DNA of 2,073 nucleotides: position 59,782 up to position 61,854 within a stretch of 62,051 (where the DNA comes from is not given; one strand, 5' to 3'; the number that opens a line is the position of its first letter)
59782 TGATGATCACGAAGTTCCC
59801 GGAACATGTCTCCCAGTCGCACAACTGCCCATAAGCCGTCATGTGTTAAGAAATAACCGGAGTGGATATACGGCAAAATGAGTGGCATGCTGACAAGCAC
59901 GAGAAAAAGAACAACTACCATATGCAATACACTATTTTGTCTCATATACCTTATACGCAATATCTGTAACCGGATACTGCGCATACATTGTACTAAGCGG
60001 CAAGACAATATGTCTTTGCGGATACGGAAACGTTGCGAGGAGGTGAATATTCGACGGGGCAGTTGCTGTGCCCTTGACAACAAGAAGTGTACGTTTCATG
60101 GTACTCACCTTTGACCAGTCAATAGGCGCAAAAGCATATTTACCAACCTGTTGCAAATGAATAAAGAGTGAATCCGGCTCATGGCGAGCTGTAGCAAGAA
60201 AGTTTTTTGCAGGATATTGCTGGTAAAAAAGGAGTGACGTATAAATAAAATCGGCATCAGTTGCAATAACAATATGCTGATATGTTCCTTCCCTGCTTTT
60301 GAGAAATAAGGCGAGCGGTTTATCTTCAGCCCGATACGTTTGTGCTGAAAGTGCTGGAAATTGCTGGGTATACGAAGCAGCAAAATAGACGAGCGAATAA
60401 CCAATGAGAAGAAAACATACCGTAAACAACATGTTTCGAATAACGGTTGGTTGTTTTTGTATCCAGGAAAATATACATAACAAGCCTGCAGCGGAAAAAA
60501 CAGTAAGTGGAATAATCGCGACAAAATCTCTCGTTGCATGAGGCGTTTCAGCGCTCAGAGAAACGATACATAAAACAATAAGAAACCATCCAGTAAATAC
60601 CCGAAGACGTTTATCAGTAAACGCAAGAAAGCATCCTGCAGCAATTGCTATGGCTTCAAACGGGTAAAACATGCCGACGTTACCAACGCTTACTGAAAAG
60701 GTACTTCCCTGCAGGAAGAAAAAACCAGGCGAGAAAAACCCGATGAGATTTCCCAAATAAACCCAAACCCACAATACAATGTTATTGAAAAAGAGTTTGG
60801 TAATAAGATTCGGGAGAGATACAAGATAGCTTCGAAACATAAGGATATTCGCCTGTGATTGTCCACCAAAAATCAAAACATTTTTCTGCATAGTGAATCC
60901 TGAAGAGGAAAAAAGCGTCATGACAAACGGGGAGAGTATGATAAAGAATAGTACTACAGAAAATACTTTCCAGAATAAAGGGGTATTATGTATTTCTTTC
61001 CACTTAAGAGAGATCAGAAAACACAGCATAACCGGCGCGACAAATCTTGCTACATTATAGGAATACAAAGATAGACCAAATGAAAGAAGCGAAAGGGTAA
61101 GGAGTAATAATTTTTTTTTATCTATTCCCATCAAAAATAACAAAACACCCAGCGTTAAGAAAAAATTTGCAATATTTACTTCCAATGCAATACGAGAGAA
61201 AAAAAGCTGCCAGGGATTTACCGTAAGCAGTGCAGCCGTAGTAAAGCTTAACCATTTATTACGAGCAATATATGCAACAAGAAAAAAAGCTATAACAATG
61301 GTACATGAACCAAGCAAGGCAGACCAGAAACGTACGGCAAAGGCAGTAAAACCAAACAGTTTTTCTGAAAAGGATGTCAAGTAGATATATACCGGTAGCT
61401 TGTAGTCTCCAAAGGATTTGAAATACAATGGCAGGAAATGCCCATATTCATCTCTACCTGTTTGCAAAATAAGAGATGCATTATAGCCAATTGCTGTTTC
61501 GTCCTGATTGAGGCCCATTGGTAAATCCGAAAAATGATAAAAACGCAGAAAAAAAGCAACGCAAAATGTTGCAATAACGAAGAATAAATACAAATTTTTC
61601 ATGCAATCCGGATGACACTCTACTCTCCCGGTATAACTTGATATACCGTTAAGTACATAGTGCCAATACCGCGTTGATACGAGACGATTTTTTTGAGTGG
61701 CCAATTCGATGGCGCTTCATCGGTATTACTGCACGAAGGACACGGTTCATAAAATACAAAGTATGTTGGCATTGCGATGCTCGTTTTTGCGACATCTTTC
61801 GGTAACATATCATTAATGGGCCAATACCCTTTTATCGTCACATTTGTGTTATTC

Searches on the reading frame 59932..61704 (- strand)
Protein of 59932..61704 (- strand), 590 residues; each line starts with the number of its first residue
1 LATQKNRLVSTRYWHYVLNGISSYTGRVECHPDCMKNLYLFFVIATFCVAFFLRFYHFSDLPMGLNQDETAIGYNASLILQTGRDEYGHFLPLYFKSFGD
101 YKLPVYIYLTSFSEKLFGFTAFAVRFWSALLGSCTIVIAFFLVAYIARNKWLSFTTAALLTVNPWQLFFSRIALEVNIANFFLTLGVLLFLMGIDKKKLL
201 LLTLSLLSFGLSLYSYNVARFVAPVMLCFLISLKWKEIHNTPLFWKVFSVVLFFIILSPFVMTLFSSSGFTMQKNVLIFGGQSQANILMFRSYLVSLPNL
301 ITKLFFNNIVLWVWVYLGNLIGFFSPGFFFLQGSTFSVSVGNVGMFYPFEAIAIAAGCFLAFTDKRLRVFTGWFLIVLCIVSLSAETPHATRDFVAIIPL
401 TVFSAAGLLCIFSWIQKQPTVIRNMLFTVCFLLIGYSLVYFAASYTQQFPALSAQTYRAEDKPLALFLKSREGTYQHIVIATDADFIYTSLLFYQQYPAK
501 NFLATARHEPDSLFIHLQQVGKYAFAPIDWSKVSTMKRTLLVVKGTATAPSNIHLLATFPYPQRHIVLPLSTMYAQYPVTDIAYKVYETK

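Call 64: search_protein_families(library=pfam, proteins=[window:59932-61704:-], max_evalue=0.001)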
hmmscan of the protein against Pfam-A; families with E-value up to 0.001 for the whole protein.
window:59932-61704:- (590 aa): 2 families
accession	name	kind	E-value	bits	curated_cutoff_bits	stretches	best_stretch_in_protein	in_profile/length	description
PF13231.12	PMT_2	-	1.7e-09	38.6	26.1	1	104-261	4-158/160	Dolichyl-phosphate-mannose-protein mannosyltransferase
PF02366.24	PMT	-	3.5e-07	30.5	22.7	1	97-265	58-235/245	Dolichyl-phosphate-mannose-protein mannosyltransferase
